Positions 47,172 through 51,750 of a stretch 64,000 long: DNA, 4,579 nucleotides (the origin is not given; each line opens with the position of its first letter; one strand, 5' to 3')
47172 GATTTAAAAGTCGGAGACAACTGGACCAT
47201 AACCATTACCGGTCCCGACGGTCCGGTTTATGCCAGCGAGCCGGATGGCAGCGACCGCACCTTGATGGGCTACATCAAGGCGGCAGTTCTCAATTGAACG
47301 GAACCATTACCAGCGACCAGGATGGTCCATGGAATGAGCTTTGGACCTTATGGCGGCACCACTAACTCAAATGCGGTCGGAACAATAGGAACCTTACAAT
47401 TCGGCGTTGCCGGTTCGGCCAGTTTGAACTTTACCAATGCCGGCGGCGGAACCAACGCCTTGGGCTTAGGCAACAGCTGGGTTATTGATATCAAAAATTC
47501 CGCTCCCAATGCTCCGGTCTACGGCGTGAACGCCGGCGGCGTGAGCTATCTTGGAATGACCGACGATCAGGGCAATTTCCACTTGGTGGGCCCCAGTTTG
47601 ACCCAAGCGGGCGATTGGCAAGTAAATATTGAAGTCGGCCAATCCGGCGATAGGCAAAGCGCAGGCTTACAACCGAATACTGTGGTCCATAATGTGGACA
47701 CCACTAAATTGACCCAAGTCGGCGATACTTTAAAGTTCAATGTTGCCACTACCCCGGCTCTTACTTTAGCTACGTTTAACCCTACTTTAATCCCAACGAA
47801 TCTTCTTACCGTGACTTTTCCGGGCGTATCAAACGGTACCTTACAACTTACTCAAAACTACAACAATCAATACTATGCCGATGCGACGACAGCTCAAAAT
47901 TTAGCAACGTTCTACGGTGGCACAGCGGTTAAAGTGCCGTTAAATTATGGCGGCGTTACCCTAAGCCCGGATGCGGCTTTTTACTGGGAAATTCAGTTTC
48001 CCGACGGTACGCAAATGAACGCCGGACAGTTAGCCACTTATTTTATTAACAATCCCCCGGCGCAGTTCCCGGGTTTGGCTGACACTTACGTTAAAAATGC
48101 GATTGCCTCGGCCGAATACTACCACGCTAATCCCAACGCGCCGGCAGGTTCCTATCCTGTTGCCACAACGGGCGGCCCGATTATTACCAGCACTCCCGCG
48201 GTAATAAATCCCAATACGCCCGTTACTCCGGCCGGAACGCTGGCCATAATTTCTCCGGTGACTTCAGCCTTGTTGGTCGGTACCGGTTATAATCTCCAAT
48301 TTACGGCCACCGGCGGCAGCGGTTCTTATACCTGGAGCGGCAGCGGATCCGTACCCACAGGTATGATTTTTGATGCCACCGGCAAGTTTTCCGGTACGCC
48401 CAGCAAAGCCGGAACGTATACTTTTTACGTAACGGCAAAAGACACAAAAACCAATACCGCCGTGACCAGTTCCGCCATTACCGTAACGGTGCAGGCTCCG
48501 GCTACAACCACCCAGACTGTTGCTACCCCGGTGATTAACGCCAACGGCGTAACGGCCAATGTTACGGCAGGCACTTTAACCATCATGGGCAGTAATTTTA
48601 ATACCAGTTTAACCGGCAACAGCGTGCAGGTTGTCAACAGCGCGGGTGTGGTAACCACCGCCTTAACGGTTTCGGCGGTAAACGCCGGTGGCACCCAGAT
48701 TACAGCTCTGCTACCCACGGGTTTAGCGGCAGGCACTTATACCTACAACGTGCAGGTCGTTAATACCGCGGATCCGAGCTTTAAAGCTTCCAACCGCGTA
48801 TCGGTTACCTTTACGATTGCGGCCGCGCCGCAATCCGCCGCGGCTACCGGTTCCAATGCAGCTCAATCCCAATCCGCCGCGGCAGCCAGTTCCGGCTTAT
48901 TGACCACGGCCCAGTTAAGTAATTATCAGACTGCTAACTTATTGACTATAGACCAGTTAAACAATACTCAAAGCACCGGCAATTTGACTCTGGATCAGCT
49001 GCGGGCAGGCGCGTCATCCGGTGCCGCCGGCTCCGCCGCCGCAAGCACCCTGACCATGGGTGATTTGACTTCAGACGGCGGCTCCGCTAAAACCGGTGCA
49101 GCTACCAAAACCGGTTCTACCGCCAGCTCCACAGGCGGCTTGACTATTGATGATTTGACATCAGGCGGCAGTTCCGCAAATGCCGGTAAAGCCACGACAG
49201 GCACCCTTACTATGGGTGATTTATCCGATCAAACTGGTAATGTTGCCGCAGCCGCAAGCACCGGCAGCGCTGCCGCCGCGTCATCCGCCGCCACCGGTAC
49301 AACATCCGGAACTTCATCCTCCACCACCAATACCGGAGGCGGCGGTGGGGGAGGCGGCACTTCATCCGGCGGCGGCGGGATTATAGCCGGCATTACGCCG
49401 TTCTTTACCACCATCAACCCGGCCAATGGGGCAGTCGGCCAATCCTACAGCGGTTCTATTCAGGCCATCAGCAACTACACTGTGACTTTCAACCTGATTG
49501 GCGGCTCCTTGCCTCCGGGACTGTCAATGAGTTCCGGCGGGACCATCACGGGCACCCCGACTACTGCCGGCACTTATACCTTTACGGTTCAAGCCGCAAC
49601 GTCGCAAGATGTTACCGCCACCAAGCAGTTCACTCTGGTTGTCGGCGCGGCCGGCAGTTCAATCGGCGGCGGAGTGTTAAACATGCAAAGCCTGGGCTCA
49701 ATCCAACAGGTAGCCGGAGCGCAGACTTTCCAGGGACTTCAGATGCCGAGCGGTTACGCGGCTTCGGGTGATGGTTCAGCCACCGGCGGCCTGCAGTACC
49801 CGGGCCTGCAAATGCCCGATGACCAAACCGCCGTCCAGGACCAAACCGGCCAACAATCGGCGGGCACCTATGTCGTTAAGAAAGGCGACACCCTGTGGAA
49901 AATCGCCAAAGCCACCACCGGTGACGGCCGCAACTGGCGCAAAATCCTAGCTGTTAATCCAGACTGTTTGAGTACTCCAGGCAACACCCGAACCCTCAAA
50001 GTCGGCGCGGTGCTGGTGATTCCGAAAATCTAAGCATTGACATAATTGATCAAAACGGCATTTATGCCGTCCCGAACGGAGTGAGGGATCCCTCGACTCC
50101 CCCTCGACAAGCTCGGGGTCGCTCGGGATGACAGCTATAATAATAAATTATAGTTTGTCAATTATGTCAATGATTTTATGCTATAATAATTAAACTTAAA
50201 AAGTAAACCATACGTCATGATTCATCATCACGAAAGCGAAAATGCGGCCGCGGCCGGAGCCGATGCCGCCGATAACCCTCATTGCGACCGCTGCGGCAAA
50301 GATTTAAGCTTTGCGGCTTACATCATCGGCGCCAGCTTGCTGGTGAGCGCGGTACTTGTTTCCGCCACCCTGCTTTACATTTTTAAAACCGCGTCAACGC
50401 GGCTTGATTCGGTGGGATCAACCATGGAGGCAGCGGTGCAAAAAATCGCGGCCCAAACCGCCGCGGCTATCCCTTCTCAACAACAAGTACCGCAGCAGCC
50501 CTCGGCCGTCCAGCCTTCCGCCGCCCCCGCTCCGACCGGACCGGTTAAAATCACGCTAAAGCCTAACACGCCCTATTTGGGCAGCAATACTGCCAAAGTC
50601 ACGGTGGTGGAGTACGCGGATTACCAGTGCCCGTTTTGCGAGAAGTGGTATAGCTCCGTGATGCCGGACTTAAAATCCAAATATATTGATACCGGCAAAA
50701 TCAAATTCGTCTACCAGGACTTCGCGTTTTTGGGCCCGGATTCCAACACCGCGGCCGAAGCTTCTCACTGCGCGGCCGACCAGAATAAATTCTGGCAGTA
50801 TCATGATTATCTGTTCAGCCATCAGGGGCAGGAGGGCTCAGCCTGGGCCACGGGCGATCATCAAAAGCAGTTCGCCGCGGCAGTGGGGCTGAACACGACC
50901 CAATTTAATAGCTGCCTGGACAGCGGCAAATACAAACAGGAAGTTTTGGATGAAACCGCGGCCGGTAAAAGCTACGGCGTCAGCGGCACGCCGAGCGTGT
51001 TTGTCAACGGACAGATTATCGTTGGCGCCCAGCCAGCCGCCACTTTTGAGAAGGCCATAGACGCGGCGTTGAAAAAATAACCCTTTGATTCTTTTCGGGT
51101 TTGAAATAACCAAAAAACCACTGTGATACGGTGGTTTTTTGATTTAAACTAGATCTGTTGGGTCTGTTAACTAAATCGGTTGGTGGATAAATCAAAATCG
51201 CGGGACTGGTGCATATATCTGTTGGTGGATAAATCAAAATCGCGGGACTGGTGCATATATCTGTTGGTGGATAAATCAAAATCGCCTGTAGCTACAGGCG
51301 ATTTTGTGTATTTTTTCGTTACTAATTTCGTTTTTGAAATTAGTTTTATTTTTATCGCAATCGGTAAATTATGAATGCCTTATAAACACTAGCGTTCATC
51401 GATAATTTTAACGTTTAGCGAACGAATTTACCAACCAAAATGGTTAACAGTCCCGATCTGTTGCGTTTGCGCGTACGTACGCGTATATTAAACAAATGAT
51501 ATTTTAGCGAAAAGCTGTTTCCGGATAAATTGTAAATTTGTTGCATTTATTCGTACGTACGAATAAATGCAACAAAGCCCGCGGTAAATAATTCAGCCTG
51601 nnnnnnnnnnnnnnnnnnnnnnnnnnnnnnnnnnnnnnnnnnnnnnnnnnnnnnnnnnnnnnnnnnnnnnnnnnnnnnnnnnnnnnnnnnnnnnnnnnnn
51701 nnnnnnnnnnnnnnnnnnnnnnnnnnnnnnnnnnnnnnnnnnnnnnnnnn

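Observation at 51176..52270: Replicon-like module: 42-bp iterons, AT-rich spacer, nested palindromes and a wHTH/Cas2-fold-like gene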

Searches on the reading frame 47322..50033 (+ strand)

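Call 15: search_protein_families(library=pfam, proteins=[window:47322-50033:+], max_evalue=0.001)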
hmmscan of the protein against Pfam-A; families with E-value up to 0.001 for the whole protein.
window:47322-50033:+ (903 aa): 4 families
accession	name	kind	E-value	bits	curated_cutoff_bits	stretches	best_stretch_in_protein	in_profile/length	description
PF05345.18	He_PIG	-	1.6e-20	73.8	24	2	693-774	2-95/96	Putative Ig domain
PF01476.26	LysM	-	3.3e-08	33.8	20.9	1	850-901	1-43/43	LysM domain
PF07495.19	Y_Y_Y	-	2e-06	28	26.6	0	355-390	29-64/65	Y_Y_Y domain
PF22352.2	K319L-like_PKD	-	2.5e-06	27.9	27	1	307-388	5-84/84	K319L-like, PKD domain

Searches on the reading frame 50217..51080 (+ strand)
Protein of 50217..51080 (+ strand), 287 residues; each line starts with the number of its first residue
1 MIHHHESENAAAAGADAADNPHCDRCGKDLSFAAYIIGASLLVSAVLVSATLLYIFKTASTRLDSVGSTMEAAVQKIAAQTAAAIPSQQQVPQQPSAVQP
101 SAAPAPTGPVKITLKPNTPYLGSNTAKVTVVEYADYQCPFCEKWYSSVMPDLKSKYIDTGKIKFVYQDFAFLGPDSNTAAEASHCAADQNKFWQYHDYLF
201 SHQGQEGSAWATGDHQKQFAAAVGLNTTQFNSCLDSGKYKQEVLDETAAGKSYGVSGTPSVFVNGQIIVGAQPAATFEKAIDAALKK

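Call 15: search_protein_families(library=pfam, proteins=[window:50217-51080:+], max_evalue=0.001)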
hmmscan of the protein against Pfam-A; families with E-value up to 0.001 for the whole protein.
window:50217-51080:+ (287 aa): 3 families
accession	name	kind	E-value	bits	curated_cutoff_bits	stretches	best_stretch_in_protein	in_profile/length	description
PF13462.12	Thioredoxin_4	-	4.9e-39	134.6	23.2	1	116-283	3-165/165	Thioredoxin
PF01323.26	DSBA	-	3.7e-22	79.5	25.6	1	129-281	1-190/191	DSBA-like thioredoxin domain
PF13098.12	Thioredoxin_2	-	1e-08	35.9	27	1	126-280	5-103/104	Thioredoxin-like domain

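Call 61: find_homologous_proteins(query=window:50217-51080:+, max_evalue=1e-30)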
Query window:50217-51080:+ (287 aa): 1055 proteins with E <= 1e-30 among 8000 candidates; the best 120 are listed.
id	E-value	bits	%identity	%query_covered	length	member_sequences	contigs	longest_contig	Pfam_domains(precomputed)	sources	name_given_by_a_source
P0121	4.2e-188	641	100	100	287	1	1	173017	PF13098.14,PF01323.27,PF13462.13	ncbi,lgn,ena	-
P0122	1.3e-139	482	76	100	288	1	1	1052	PF13098.14,PF01323.27,PF13462.13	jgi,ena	-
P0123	1.2e-135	469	73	100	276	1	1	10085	PF13098.14,PF01323.27,PF13462.13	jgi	jgi:protein-disulfide isomerase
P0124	2.2e-129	449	77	91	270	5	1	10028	PF13098.14,PF01323.27,PF13462.13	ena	-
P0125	1.1e-127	443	72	100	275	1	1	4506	PF13098.14,PF01323.27,PF13462.13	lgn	-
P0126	5.5e-125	434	70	94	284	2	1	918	PF13098.14,PF01323.27,PF13462.13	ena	-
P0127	2.1e-123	429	74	91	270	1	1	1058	PF13098.14,PF01323.27,PF13462.13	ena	-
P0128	2.0e-122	426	72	93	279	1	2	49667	PF13098.14,PF01323.27,PF13462.13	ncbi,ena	-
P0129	1.0e-120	420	69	100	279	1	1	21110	PF13098.14,PF01323.27,PF13462.13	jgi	jgi:protein-disulfide isomerase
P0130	1.5e-120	420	68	100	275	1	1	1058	PF13098.14,PF01323.27,PF13462.13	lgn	-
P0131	4.6e-120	418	69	91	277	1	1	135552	PF13098.14,PF01323.27,PF13462.13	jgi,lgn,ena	-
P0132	1.4e-119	417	68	100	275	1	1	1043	PF13098.14,PF01323.27,PF13462.13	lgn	-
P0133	2.9e-117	409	75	89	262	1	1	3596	PF13098.14,PF01323.27,PF13462.13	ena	-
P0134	7.7e-117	408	69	87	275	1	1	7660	PF13098.14,PF01323.27,PF13462.13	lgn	-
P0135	2.3e-116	406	71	91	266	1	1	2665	PF13098.14,PF01323.27,PF13462.13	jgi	jgi:protein-disulfide isomerase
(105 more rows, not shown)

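Call 62: find_encoding_contigs(protein=P0124, flank=4000, max_places=1)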
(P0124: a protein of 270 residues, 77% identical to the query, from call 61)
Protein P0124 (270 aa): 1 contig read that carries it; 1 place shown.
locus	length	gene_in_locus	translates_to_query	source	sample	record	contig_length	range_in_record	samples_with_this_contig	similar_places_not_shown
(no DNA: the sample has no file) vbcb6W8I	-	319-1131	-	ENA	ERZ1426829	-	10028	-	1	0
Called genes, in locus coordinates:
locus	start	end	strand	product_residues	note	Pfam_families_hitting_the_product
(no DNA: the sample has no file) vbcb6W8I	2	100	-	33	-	?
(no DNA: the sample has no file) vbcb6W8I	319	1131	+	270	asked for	PF13098:Thioredoxin_2 (weak), PF13462:Thioredoxin_4, PF01323:DSBA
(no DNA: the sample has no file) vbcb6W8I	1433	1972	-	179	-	PF20803:PaaX_M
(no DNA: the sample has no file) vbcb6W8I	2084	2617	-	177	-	-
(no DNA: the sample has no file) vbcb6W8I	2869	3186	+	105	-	-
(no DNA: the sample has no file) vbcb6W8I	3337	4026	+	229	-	PF01797:Y1_Tnp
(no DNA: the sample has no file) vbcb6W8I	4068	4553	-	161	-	PF20803:PaaX_M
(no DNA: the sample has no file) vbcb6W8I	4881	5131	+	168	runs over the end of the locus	-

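Call 63: find_encoding_contigs(protein=P0123, flank=4000, max_places=1)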
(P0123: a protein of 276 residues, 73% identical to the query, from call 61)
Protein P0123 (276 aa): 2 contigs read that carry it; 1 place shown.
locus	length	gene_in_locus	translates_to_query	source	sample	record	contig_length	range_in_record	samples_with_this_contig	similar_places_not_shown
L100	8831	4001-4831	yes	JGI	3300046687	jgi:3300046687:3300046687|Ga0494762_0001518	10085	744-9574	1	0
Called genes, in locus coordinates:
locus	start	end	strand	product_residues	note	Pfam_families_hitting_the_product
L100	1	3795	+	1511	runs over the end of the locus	?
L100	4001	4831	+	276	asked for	PF13462:Thioredoxin_4, PF13098:Thioredoxin_2, PF01323:DSBA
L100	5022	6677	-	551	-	PF00082:Peptidase_S8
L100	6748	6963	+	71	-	-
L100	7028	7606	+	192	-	PF27226:AF_1845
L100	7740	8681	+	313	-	PF01797:Y1_Tnp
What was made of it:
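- Y1 transposase genes lie near family members on two related contigs (calls 62, 63).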

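Call 64: find_encoding_contigs(protein=P0128, flank=4000, max_places=1)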
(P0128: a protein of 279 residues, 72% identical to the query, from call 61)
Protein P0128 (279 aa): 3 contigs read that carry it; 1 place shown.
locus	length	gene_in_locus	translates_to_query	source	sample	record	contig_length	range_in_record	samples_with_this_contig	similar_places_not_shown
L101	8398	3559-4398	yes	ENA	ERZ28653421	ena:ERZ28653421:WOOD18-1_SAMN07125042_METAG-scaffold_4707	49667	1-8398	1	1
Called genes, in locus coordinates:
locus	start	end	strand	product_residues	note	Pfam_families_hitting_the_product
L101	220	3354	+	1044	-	PF07563:DUF1541 (faint)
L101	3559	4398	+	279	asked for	PF13098:Thioredoxin_2 (weak), PF13462:Thioredoxin_4, PF01323:DSBA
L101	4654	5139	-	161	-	PF20803:PaaX_M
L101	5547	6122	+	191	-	-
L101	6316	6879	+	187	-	-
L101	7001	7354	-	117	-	PF00453:Ribosomal_L20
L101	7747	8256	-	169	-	PF05198:IF3_N, PF00707:IF3_C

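Call 65: find_encoding_contigs(protein=P0131, flank=4000, max_places=1)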
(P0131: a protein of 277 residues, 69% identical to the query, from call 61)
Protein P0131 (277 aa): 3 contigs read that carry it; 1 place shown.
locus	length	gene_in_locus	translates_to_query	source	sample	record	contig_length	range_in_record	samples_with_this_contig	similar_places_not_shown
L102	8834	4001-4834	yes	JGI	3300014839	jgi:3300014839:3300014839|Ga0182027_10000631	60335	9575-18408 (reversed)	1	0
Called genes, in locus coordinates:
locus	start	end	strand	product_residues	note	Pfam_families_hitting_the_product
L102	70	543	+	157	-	-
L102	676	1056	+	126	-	-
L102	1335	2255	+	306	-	PF13673:Acetyltransf_10 (faint), PF00583:Acetyltransf_1, PF13508:Acetyltransf_7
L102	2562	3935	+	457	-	PF00817:IMS, PF21704:POLH-Rev1_HhH (faint), PF21999:IMS_HHH_1, PF11799:IMS_C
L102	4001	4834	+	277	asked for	PF13462:Thioredoxin_4, PF13098:Thioredoxin_2, PF01323:DSBA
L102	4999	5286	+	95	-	-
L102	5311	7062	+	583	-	PF01590:GAF (faint), PF13185:GAF_2 (weak), PF08448:PAS_4, PF00512:HisKA, PF02518:HATPase_c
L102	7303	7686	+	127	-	PF00072:Response_reg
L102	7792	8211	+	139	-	PF03479:PCC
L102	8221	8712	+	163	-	PF00588:SpoU_methylase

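Call 70: find_encoding_contigs(protein=P0121, flank=3000, max_places=6)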
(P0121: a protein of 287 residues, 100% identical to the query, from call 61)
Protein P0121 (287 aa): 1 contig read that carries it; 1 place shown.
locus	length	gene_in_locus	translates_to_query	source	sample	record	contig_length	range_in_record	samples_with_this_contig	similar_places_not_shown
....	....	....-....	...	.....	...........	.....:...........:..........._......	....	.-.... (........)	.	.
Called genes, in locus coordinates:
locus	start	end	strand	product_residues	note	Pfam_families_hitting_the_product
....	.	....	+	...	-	?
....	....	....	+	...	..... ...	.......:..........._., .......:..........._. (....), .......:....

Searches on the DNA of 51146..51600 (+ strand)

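Call 85: search_dna_similar(query=window:51146-51600:+, collection=plasmids, mode=distant, max_evalue=0.001, max_rows=5)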
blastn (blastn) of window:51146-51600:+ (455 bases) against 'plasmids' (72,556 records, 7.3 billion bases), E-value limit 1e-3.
No match.

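Call 86: search_dna_similar(query=window:51146-51600:+, collection=phages, mode=distant, max_evalue=0.001, max_rows=5)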
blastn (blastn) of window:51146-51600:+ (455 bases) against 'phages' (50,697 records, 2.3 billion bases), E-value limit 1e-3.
No match.
